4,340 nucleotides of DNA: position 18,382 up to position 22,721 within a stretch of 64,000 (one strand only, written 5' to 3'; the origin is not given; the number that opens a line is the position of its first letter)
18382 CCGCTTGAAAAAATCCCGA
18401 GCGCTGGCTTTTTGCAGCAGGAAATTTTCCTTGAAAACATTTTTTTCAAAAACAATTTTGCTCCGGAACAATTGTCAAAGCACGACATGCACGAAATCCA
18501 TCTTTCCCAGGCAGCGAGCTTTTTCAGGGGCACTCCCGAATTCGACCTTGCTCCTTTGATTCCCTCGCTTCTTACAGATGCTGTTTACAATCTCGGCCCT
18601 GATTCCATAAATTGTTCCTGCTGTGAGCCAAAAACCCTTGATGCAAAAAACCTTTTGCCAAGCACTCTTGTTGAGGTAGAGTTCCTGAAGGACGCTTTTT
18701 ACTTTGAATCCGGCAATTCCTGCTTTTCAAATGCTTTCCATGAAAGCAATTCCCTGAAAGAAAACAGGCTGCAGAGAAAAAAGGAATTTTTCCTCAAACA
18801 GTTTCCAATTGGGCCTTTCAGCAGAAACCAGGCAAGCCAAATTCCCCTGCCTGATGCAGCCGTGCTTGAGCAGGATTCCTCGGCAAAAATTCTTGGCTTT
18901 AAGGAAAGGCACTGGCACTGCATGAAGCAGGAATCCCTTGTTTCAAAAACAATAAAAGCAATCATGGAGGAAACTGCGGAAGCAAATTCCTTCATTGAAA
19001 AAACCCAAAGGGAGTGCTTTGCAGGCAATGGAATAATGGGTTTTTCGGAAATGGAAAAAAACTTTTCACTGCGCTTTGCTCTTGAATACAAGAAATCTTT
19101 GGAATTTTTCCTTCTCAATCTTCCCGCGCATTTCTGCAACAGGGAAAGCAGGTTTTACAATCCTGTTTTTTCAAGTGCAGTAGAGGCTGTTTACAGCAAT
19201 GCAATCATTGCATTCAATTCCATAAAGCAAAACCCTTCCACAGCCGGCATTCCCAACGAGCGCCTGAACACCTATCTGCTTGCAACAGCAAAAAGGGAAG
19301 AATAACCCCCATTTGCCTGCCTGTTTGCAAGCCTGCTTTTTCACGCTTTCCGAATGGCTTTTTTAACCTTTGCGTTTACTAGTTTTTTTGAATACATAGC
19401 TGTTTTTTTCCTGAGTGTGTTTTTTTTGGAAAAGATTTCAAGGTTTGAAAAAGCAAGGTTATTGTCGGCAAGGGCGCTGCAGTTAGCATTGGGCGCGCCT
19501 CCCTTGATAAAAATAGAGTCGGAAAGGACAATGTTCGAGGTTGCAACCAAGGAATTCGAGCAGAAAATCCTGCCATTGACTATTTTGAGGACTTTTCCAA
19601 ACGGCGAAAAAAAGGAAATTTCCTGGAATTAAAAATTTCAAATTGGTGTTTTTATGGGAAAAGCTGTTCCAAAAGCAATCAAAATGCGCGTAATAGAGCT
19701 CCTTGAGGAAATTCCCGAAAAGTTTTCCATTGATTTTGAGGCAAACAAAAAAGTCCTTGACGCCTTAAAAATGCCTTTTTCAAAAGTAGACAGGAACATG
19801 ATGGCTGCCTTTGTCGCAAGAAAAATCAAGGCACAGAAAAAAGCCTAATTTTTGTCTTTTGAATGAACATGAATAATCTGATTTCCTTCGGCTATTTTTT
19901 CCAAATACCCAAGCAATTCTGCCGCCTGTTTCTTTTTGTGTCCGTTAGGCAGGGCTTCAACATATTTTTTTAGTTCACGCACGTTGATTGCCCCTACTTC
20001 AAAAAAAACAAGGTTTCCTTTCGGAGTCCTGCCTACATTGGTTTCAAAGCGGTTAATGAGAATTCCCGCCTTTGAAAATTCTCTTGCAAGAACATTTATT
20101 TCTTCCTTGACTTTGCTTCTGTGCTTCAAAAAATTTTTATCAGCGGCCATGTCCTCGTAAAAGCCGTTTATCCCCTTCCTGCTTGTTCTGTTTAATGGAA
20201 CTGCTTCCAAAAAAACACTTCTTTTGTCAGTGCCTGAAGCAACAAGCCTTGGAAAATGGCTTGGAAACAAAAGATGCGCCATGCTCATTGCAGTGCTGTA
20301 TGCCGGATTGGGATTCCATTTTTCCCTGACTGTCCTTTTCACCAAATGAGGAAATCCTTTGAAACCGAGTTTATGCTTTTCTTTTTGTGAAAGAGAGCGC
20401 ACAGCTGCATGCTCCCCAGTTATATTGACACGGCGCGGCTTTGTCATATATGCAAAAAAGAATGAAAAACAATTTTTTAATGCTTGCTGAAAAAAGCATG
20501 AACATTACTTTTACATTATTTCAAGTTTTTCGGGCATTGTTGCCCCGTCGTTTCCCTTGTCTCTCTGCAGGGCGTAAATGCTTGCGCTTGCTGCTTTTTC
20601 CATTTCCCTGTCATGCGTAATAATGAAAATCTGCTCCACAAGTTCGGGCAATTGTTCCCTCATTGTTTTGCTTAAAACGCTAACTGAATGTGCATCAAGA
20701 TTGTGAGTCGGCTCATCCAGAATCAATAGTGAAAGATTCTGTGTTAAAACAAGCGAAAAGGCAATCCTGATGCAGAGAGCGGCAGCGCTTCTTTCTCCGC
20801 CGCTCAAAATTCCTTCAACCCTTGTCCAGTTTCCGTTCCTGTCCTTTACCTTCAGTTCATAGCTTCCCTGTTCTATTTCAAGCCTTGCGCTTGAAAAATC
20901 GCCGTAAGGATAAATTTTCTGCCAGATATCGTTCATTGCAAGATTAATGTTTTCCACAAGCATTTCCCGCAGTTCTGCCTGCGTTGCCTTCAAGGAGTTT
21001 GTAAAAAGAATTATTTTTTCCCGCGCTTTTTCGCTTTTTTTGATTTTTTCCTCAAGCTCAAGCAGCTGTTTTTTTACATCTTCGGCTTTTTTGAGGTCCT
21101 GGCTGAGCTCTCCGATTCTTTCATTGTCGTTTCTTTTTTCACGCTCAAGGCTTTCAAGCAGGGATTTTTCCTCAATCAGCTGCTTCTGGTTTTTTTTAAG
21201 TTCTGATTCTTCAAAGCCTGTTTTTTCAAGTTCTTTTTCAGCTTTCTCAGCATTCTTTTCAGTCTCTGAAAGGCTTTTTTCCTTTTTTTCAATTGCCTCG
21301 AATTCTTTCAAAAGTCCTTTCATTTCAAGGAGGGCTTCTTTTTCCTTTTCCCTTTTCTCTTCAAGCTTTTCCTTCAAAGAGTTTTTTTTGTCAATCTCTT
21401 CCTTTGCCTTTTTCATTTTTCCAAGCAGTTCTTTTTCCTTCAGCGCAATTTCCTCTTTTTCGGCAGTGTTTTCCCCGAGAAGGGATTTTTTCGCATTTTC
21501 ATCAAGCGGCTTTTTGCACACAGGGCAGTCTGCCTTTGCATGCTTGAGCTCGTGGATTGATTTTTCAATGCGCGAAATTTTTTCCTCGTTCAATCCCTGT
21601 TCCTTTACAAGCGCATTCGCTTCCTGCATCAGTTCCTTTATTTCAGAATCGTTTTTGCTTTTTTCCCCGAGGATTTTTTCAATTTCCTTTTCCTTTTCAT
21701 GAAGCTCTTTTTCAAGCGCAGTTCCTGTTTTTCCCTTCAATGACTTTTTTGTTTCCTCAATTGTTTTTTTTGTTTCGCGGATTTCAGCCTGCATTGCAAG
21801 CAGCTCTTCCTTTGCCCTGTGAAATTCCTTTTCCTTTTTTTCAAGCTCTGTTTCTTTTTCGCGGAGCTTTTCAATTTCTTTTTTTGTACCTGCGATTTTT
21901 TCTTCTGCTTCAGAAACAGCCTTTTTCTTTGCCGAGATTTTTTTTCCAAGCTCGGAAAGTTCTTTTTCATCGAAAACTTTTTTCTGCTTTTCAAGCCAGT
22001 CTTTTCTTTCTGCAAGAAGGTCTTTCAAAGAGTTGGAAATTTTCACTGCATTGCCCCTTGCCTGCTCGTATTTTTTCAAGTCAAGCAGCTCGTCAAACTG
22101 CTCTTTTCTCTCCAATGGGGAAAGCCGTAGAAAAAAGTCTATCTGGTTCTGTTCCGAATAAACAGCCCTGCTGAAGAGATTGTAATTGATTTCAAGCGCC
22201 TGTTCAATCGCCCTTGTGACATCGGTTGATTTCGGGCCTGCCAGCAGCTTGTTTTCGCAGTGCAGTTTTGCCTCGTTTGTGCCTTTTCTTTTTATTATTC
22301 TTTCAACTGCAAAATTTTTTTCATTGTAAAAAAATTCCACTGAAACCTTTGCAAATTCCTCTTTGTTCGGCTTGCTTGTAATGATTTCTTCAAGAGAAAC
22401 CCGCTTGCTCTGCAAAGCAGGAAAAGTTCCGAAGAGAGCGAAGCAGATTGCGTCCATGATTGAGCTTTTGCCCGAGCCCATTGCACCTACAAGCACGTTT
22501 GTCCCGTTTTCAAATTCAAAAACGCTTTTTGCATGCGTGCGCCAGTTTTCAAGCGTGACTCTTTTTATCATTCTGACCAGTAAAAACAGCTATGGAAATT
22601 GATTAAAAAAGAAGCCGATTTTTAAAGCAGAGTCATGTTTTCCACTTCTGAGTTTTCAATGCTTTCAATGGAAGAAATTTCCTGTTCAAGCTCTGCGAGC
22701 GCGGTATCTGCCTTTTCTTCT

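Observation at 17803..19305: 500-aa ORF next to herA looks like a stripped-down, catalytically dead family B DNA polymerase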

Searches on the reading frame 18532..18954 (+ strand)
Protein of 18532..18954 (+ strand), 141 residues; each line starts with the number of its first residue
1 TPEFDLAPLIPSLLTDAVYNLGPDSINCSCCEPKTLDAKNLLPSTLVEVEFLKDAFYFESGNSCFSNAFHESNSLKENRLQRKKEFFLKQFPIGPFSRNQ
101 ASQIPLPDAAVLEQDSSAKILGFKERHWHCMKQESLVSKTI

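Call 54: search_solved_structures(query=A4, max_evalue=10, show_alignments=4)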
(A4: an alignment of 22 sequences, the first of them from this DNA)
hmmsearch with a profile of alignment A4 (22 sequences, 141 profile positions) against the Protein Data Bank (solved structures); distinct sequences matched with E-value up to 10: 2.
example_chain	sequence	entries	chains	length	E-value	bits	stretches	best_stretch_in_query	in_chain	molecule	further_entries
5u0k_A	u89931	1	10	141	0.091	15.8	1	85-128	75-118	Glutaminase liver isoform, mitochondrial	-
5iww_D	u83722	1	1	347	0.46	13.6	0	24-66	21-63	PLS9-PPR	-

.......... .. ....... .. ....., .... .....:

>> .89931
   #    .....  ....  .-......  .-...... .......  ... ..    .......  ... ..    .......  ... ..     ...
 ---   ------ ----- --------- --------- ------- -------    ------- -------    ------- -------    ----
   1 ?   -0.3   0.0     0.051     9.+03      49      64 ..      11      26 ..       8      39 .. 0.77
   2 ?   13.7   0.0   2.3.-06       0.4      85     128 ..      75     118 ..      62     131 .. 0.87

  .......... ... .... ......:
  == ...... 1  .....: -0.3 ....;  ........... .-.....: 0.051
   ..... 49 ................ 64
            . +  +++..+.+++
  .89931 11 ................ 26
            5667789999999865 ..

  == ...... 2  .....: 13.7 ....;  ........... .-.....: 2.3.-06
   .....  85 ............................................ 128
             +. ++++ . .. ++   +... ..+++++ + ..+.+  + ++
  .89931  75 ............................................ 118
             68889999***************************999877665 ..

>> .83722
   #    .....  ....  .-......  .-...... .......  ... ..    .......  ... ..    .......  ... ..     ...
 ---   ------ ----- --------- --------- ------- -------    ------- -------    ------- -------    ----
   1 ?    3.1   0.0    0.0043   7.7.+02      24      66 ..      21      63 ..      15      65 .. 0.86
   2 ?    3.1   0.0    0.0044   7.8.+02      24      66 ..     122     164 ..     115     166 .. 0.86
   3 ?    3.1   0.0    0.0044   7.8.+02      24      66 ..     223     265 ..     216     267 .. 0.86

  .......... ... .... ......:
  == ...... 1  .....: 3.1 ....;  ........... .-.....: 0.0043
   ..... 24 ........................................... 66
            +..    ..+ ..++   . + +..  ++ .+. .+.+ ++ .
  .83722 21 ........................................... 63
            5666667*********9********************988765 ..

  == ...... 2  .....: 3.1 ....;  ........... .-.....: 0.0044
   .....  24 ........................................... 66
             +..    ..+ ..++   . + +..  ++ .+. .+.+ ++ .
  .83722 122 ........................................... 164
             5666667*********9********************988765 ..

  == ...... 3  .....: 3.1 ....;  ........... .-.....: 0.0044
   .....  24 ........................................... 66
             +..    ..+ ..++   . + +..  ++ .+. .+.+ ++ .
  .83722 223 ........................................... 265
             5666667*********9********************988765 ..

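Call 61: predict_structure(alignment_id=A4)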
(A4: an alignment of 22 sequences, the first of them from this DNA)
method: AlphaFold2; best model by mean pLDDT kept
length: 141 residues; sequences in the alignment: 22
mean_pLDDT: 86.6   pTM: 0.71
mean pLDDT of the five models: 86.6, 86.4, 84.6, 83.2, 82.7
residues with pLDDT >= 90: 87; 70-90: 32; 50-70: 22; < 50: 0
segments of 3 or more residues with pLDDT < 50: none
pLDDT, mean of each block of 10 residues (from residue 1): 66 60 80 90 93 92 93 94 94 95 95 95 92 74 64
secondary structure, 60 per line:
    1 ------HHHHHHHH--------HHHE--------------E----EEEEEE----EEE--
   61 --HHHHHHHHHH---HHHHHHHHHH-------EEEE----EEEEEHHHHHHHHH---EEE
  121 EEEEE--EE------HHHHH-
elements in order: H7-14 E46-51 E56-58 H63-72 H76-85 E93-96 E101-105 H106-114 E118-125 H136-140

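Call 63: fold_search(model_id=the predicted structure, library=pdb)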
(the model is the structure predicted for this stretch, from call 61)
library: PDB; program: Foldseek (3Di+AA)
matches with E <= 10: 161; with E <= 0.001: 0
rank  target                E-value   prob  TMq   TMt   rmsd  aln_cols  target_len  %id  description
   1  9moj_D                7.9e-02  0.99  0.30  0.25   2.7        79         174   15  Saccharolobus solfataricus GINS tetramer (released 2025-04-23)
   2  8ouw_B                1.1e-01  0.91  0.28  0.22   4.8        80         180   15  Cryo-EM structure of CMG helicase bound to TIM-1/TIPN-1 and homodimeric DNSN-1 on fork DNA (Caenorhabditis elegans) (released 2023-08-16)
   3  2e9x_B                2.5e-01  0.82  0.27  0.22   3.7        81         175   18  The crystal structure of human GINS core complex (released 2007-04-10)
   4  9moj_C                2.7e-01  0.97  0.31  0.25   2.5        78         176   15  Saccharolobus solfataricus GINS tetramer (released 2025-04-23)
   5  5ghr_D                2.9e-01  0.97  0.31  0.71   2.5        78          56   10  DNA replication protein (released 2016-10-12)
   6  5ghr_B                3.9e-01  0.95  0.31  0.70   2.4        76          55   10  DNA replication protein (released 2016-10-12)
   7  8b9a_D                4.5e-01  0.41  0.29  0.22   9.4       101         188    8  S. cerevisiae replisome + Ctf4, bound by pol alpha primase. Complex engaged with a fork DNA substrate containing a 60  (released 2023-08-09)
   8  8ouw_A                5.1e-01  0.47  0.32  0.24   8.9       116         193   16  Cryo-EM structure of CMG helicase bound to TIM-1/TIPN-1 and homodimeric DNSN-1 on fork DNA (Caenorhabditis elegans) (released 2023-08-16)
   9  8iml_m                5.8e-01  0.10  0.20  0.33   8.6        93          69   14  Rs2I-Rs2II, Rs1I-Rs1II, RbI-RbII cylinder in cyanobacterial phycobilisome from Anthocerotibacter panamensis (Cluster D (released 2023-10-25)
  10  8p5e_I                6.2e-01  0.57  0.28  0.22   7.5        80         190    9  S. cerevisiae nexus-sCMGE after DNA replication initiation (released 2024-05-29)
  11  3anw_A                6.6e-01  0.77  0.32  0.27   7.6        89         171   11  A protein complex essential initiation of DNA replication (released 2011-07-27)
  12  9e2z_A                6.6e-01  0.75  0.31  0.23   5.2        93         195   14  Cryo-EM structure of human CMG helicase stalled at G4-containing DNA template (released 2025-03-26)
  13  8q6o_H                6.6e-01  0.44  0.26  0.21   4.5        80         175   16  X. laevis CMG dimer bound to dimeric DONSON - without ATPase (released 2023-10-18)
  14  6xtv_B                6.6e-01  0.06  0.20  0.12  14.0       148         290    9  FULL-LENGTH LTTR LYSG FROM CORYNEBACTERIUM GLUTAMICUM WITH BOUND EFFECTOR ARG (released 2020-10-07)
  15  9e2x_B                7.0e-01  0.66  0.30  0.23   4.4        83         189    8  Cryo-EM structure of yeast CMG helicase stalled at G4-containing DNA template, state 2 (released 2025-03-19)
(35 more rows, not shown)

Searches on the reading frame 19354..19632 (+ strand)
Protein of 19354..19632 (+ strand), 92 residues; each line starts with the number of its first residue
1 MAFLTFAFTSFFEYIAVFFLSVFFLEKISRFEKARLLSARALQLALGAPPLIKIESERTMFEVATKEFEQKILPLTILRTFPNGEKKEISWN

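Call 3: search_protein_families(library=pfam, proteins=[window:19354-19632:+], max_evalue=1)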
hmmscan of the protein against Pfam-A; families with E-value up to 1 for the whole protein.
window:19354-19632:+ (92 aa): 1 family
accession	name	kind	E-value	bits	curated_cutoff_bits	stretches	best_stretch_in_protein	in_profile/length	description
PF01192.27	RNA_pol_Rpb6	-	1.8e-05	25.1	26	1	29-71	8-49/53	RNA polymerase Rpb6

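Call 6: search_protein_families(library=ncbifam, proteins=[window:19354-19632:+], max_evalue=1)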
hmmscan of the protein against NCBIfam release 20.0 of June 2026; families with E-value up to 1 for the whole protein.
window:19354-19632:+ (92 aa): 5 families
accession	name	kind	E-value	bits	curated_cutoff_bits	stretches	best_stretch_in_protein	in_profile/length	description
NF002208.0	PRK01099.1-3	equivalog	2.6e-19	69.2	57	1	26-79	4-57/60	DNA-directed RNA polymerase subunit K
NF002209.0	PRK01099.1-4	equivalog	6e-16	58.3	93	1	24-89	15-82/87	DNA-directed RNA polymerase subunit K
NF002207.0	PRK01099.1-2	equivalog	6.5e-15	55.1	71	1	28-90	22-87/100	DNA-directed RNA polymerase subunit K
NF002206.0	PRK01099.1-1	equivalog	1e-09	38.4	72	1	27-80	2-54/57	DNA-directed RNA polymerase subunit K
NF001579.0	PRK00392.6-2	equivalog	0.0035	17.3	58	1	33-67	22-57/72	DNA-directed RNA polymerase subunit omega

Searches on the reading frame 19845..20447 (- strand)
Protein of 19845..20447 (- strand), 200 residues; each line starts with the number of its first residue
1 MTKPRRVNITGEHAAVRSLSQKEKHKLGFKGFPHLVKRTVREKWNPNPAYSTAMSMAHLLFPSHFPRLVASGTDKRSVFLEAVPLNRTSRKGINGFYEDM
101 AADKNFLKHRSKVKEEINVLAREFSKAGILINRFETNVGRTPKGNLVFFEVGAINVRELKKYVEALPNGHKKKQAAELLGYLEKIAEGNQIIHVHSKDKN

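Call 3: search_protein_families(library=pfam, proteins=[window:19845-20447:-], max_evalue=1)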
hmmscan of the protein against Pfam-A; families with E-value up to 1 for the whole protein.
window:19845-20447:- (200 aa): 1 family
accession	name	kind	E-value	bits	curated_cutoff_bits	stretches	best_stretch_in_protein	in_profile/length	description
PF04788.19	DUF620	-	0.16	11.8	22.5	1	77-188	98-214/243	Protein of unknown function (DUF620)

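Call 6: search_protein_families(library=ncbifam, proteins=[window:19845-20447:-], max_evalue=1)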
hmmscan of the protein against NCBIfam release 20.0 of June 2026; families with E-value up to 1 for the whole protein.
window:19845-20447:- (200 aa): 0 families

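Call 67: search_protein_families(library=pfam, proteins=[window:19845-20447:-], max_evalue=0.1)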
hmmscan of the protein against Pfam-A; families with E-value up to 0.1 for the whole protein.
window:19845-20447:- (200 aa): 0 families

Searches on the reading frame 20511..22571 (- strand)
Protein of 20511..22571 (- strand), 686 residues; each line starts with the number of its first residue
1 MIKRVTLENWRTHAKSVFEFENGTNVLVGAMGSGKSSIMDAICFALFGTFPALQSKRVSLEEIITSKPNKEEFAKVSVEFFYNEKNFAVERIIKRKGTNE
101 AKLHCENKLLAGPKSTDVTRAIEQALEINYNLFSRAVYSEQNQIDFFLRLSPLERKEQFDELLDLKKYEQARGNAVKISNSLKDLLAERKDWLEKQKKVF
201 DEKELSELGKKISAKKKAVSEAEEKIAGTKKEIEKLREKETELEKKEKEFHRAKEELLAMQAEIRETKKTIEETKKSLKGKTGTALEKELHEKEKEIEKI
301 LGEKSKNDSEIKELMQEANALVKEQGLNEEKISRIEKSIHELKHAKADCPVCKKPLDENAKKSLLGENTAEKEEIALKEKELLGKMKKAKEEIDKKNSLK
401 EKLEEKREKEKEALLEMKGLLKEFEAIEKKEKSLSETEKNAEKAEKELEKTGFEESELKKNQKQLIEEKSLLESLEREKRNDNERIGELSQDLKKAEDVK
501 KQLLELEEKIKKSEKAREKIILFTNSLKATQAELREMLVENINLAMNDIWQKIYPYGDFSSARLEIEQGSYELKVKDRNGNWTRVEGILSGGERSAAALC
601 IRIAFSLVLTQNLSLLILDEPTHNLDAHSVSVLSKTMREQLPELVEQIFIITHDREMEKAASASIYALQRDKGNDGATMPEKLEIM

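Call 3: search_protein_families(library=pfam, proteins=[window:20511-22571:-], max_evalue=1)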
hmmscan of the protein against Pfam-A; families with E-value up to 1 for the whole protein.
window:20511-22571:- (686 aa): 12 families
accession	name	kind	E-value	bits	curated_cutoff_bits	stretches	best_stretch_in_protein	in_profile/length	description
PF13476.12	AAA_23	-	3.6e-21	77.1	27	1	4-220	1-194/201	AAA domain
PF02463.25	SMC_N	-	1.6e-14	54.3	40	1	1-104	1-114/220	RecF/RecN/SMC N terminal domain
PF13555.12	AAA_29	-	8.1e-09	35.5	27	1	3-48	2-48/61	P-loop containing region of AAA domain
PF13175.12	AAA_15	-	8.7e-08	32.6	32.1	1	1-338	1-271/374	AAA ATPase domain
PF13304.12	AAA_21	-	3e-07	31.3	27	2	393-654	78-299/304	AAA domain, putative AbiEii toxin, Type IV TA system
PF04423.19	Rad50_zn_hook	-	3e-07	30.6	24.3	1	331-375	4-48/52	Rad50 zinc hook motif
PF13558.12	SbcC_Walker_B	-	1.1e-05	26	27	1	570-638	11-89/90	SbcC/RAD50-like, Walker B motif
PF13166.12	AAA_13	-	0.0031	16.7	36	1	339-664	250-580/713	AAA domain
PF00005.33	ABC_tran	-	0.068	14.2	25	1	471-622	27-136/137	ABC transporter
PF04310.18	MukB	-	0.071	13.3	23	1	3-49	7-53/226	MukB N-terminal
PF22163.1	SipA_2nd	-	0.099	13.3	27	1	35-81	63-108/136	Salmonella Invasion protein A, C-terminal actin binding domain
PF13191.12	AAA_16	-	0.19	12.6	32.6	0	22-46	24-48/167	AAA ATPase domain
